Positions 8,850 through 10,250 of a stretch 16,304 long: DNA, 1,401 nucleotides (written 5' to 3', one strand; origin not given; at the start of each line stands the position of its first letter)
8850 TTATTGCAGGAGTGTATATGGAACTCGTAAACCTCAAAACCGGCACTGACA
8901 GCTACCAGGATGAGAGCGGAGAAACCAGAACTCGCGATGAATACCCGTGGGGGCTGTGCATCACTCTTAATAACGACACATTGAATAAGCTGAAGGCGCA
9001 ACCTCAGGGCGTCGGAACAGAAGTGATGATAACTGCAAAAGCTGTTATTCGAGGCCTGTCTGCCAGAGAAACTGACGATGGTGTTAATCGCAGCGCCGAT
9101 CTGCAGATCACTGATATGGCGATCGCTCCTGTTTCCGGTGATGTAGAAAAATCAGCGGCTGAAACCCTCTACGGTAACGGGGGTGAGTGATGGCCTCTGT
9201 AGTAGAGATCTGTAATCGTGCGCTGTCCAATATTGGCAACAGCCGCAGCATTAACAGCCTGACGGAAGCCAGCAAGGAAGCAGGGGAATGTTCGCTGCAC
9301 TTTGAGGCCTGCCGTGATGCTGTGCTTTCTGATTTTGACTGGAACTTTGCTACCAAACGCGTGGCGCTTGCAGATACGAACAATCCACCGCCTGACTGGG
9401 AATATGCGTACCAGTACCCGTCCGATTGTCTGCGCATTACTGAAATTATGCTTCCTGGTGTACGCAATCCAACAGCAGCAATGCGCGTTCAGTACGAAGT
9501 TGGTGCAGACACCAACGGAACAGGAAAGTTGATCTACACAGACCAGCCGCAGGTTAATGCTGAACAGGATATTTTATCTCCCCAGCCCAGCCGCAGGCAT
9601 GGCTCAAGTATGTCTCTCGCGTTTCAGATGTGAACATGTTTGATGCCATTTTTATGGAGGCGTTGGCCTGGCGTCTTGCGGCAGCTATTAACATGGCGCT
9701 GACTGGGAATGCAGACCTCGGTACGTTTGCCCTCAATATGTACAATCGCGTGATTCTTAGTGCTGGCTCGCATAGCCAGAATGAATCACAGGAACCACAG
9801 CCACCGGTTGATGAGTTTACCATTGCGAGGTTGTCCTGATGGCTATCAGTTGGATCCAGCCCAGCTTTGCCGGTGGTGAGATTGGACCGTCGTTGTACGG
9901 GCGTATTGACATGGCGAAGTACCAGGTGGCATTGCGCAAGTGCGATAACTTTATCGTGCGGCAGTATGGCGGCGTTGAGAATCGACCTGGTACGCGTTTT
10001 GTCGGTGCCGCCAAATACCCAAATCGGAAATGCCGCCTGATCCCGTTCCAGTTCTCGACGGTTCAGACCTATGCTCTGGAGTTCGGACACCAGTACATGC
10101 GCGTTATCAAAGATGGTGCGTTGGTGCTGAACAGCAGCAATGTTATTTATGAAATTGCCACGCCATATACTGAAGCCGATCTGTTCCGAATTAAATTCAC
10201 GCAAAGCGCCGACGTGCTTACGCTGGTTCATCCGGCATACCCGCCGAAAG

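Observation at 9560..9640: Apparent frameshift splitting the gp11-like tail gene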

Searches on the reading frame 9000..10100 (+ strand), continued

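Call 84: fold_search(model_id=the predicted structure, library=pdb)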
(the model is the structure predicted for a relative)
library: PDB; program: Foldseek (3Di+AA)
matches with E <= 10: 550; with E <= 0.001: 25
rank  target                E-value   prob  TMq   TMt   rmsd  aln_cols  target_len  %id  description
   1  8ck1_E                1.5e-16  1.00  0.83  0.81   6.0       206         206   32  Carin 1 bacteriophage tail, connector and tail fibers assembly (released 2023-03-15)
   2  9efk_AA               7.2e-09  1.00  0.65  0.68   7.1       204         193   18  Cryo-EM structure of the portal-tail complex of LME-1 phage (released 2025-04-16)
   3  9k09_d                1.7e-06  1.00  0.54  0.51   9.3       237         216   10  Cyanophage A4 portal-tail complex (released 2025-04-09)
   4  8vb4_M                1.9e-06  1.00  0.58  0.62   5.9       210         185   15  C12 portal and adaptor complex of the mature bacteriophage PhiM1 particle (released 2024-10-23)
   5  8i4m_G                2.6e-06  1.00  0.56  0.56   5.7       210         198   14  Portal-tail complex structure of the Cyanophage P-SCSP1u (released 2023-11-01)
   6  7box_M                3.6e-06  1.00  0.57  0.58   8.6       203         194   12  Mature bacteriorphage t7 tail adaptor protein gp11 (released 2021-03-17)
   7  7box_N                4.8e-06  1.00  0.59  0.60   6.6       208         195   13  Mature bacteriorphage t7 tail adaptor protein gp11 (released 2021-03-17)
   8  8es4_C                5.7e-06  1.00  0.57  0.62   6.2       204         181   14  Focused reconstruction of HRP29 tail (released 2023-10-18)
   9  9vvr_U                8.1e-06  1.00  0.55  0.58   5.9       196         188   12  Structure of the bacteriophage E1004 tail (released 2025-11-12)
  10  9vvr_T                8.5e-06  1.00  0.55  0.58   6.0       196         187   12  Structure of the bacteriophage E1004 tail (released 2025-11-12)
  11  5mu4_A                1.9e-05  1.00  0.50  0.51   7.8       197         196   15  Tail Tubular Protein A of Klebsiella pneumoniae bacteriophage KP32 (released 2017-05-31)
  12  5mu4_B                2.1e-05  1.00  0.46  0.50   7.1       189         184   13  Tail Tubular Protein A of Klebsiella pneumoniae bacteriophage KP32 (released 2017-05-31)
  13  7ey7_M                2.7e-05  1.00  0.54  0.55   7.4       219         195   13  bacteriophage T7 tail complex (released 2021-09-22)
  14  5mu4_C                3.0e-05  1.00  0.49  0.53   7.1       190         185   14  Tail Tubular Protein A of Klebsiella pneumoniae bacteriophage KP32 (released 2017-05-31)
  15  7y22_X                3.2e-05  1.00  0.61  0.58   6.7       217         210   12  CryoEM structure of Klebsiella phage Kp7 tail complex applied with C6 symmetry (released 2023-06-14)
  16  5mu4_D                3.2e-05  1.00  0.49  0.53   7.8       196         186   15  Tail Tubular Protein A of Klebsiella pneumoniae bacteriophage KP32 (released 2017-05-31)
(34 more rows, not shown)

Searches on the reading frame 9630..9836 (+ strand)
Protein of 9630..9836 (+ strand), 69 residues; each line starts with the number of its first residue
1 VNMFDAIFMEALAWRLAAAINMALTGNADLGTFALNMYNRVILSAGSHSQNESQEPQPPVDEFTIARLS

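Call 30: find_encoding_contigs(protein=window:9630-9836:+, flank=10000, max_places=10)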
Protein window:9630-9836:+ (69 aa): 3 contigs read that carry it; 3 places shown.
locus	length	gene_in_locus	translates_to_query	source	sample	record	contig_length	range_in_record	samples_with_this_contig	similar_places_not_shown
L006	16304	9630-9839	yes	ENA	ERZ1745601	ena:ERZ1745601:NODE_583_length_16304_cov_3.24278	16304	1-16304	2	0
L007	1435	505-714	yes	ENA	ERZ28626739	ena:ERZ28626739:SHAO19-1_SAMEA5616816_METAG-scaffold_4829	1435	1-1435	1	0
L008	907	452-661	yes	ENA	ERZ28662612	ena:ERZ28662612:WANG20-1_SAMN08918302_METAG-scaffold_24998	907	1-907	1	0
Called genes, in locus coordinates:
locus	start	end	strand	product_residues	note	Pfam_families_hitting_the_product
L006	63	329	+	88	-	-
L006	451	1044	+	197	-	PF03592:Terminase_2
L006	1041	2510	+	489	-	-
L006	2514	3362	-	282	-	-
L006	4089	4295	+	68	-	-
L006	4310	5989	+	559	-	PF12236:Head-tail_con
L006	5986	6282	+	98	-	PF25181:Phage_Bbp19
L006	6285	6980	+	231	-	-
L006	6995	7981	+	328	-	PF20911:GP7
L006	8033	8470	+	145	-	PF21190:Bbp16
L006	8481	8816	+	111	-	-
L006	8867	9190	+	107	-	PF21628:Gp10-like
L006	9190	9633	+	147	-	-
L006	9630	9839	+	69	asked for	-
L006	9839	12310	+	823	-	-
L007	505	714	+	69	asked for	-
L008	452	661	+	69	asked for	-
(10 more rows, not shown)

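Call 33: search_protein_families(library=pfam, proteins=[window:9630-9836:+], max_evalue=0.1)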
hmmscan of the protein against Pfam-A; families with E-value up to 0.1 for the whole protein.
window:9630-9836:+ (69 aa): 0 families

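Call 34: search_protein_families(library=phrogs, proteins=[window:9630-9836:+], max_evalue=0.001)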
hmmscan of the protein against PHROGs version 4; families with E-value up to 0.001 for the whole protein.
window:9630-9836:+ (69 aa): 2 families
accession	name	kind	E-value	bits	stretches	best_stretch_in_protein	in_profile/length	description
phrog_35446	-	unknown function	1.2e-49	167.2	1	3-69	1-67/67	-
phrog_394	-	tail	7.2e-24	85.3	1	2-68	123-189/190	tail protein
